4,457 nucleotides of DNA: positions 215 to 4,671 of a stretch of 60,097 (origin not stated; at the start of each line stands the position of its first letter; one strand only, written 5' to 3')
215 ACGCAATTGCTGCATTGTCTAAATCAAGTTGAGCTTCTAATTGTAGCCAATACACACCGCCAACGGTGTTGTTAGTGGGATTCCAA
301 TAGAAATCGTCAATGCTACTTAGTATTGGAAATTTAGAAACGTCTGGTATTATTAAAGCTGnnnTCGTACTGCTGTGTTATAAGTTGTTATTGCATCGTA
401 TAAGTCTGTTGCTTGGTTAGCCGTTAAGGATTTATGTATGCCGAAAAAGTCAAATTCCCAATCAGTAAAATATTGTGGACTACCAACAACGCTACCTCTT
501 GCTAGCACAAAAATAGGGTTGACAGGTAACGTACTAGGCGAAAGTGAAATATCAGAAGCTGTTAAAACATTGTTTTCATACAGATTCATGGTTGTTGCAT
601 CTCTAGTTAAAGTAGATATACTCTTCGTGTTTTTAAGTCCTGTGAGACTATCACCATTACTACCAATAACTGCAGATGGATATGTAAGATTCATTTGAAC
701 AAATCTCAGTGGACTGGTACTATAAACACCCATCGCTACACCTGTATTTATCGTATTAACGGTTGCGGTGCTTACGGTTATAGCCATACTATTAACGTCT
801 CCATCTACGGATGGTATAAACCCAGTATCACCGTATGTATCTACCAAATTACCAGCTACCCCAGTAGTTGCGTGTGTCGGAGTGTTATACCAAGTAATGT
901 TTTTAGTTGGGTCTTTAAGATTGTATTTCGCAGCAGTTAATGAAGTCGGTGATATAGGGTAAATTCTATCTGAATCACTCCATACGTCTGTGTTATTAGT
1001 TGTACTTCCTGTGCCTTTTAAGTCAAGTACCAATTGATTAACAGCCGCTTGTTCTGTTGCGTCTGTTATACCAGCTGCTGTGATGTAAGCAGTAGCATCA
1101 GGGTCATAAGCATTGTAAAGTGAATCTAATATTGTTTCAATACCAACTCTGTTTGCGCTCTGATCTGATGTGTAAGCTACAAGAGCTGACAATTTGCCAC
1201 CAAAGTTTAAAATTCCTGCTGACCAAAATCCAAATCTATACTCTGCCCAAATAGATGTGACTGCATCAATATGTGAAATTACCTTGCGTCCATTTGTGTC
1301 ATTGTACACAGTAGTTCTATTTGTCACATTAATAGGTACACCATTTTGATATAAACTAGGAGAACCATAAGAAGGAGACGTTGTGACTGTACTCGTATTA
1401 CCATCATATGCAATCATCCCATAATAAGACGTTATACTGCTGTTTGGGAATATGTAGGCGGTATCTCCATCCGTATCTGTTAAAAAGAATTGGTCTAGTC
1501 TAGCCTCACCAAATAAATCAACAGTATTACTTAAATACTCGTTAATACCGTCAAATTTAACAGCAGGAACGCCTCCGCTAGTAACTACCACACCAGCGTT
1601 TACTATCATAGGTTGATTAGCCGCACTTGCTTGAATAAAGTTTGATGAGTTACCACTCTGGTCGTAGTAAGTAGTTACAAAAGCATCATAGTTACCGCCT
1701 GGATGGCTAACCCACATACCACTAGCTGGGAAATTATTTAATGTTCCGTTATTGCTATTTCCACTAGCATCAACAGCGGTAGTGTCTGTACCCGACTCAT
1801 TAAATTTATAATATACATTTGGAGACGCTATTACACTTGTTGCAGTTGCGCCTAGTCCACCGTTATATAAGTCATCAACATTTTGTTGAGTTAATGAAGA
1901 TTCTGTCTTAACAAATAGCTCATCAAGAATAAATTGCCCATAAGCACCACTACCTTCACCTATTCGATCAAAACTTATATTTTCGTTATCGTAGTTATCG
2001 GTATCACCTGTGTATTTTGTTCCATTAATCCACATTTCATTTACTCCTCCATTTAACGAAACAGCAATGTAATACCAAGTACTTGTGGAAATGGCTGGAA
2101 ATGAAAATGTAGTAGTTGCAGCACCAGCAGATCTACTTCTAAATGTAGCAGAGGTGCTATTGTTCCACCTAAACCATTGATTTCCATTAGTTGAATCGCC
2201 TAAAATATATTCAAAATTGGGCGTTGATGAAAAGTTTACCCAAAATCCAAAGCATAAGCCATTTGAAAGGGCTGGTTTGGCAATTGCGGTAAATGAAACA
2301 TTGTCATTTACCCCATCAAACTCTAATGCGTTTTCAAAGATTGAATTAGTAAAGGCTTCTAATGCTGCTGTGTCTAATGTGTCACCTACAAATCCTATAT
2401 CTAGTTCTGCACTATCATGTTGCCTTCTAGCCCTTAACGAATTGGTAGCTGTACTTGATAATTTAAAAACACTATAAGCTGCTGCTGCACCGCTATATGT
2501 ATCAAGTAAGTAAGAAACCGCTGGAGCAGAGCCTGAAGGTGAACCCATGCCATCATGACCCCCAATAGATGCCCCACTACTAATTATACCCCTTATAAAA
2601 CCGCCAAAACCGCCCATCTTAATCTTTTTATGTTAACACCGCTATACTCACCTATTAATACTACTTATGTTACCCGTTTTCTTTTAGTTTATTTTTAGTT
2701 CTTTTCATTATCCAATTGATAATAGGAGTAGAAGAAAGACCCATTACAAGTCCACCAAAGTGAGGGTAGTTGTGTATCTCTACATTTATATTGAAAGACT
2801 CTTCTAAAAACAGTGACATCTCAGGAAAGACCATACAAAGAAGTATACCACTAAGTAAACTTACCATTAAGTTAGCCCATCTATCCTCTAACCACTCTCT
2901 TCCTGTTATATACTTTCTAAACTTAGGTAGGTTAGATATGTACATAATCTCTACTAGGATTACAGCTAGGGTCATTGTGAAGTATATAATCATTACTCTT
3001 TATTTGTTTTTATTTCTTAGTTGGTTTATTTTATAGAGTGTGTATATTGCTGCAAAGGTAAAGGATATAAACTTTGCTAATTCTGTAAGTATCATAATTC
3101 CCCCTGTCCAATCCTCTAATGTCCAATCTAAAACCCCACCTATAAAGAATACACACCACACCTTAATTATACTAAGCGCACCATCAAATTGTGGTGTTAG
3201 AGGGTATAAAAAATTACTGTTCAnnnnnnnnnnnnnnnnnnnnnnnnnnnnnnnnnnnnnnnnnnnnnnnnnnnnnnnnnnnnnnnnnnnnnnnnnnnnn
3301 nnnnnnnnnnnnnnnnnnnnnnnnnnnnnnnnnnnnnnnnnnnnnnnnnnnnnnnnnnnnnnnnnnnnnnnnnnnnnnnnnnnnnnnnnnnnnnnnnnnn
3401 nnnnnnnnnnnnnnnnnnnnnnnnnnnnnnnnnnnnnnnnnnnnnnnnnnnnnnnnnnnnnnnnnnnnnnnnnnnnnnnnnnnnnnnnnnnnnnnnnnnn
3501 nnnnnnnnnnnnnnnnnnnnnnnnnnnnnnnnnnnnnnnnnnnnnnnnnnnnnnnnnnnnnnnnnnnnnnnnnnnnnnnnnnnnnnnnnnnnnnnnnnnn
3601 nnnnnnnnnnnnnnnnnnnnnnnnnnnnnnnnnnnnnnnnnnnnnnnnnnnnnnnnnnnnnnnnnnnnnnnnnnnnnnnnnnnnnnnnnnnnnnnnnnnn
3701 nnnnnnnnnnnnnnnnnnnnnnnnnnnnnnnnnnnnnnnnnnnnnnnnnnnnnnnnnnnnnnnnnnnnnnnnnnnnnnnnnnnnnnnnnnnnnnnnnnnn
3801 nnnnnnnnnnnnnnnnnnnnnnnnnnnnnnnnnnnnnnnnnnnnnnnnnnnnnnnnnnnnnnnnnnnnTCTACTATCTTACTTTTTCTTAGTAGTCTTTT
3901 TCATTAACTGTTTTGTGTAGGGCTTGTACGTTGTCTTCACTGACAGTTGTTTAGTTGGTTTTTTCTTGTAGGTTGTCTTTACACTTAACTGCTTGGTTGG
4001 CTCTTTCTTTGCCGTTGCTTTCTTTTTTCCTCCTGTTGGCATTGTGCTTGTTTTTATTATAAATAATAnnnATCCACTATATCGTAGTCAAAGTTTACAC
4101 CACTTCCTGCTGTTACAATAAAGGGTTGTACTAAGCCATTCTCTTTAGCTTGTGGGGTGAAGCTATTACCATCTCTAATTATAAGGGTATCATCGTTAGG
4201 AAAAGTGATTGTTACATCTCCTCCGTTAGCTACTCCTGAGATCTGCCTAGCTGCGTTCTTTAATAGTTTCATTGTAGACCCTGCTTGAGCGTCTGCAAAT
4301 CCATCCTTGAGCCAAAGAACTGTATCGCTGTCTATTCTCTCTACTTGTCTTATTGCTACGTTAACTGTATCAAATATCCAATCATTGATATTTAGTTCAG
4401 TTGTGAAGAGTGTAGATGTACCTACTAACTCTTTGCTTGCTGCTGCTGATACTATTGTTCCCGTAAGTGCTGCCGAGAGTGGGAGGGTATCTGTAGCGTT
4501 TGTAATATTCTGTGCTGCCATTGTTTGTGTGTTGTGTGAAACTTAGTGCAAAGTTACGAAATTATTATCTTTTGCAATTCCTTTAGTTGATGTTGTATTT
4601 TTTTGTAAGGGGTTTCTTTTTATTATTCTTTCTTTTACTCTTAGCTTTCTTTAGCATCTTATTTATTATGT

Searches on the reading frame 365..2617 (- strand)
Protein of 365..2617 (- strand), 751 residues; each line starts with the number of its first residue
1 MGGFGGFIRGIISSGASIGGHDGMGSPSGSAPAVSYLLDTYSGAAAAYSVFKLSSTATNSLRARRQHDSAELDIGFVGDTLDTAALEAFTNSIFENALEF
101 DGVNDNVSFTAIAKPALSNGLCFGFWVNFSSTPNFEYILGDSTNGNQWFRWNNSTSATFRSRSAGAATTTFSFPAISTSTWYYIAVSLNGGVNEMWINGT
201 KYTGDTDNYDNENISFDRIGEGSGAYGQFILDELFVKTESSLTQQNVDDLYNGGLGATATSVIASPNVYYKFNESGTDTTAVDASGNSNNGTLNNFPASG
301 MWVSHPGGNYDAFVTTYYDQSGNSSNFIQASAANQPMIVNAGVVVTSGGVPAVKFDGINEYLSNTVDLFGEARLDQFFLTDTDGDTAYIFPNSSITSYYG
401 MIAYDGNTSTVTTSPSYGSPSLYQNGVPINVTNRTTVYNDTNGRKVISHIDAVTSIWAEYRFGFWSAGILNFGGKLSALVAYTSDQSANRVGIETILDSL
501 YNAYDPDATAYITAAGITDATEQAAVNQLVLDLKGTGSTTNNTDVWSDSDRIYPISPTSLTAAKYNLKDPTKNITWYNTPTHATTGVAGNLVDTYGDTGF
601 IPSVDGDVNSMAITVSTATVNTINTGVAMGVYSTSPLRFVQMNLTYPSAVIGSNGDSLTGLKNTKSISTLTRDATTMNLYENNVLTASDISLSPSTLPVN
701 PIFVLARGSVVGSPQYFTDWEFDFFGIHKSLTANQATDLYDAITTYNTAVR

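Call 13: search_protein_families(library=phrogs, proteins=[window:365-2617:-], max_evalue=0.001)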
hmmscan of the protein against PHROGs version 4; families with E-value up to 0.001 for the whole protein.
window:365-2617:- (751 aa): 0 families

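Call 20: search_protein_families(library=pfam, proteins=[window:365-2617:-], max_evalue=1)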
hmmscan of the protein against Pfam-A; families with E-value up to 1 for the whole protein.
window:365-2617:- (751 aa): 1 family
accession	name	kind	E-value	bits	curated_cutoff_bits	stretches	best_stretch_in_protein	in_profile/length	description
PF20591.4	DUF6792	-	0.095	12.5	25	1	696-738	59-99/220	Domain of unknown function (DUF6792)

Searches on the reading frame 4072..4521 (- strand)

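Call 13: search_protein_families(library=phrogs, proteins=[window:4072-4521:-], max_evalue=0.001)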
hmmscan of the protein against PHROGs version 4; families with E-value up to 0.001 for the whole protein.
window:4072-4521:- (150 aa): 1 family
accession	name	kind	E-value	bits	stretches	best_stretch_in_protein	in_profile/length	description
phrog_1980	-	tail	0.00032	21.1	1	20-102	6-91/449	tail fiber protein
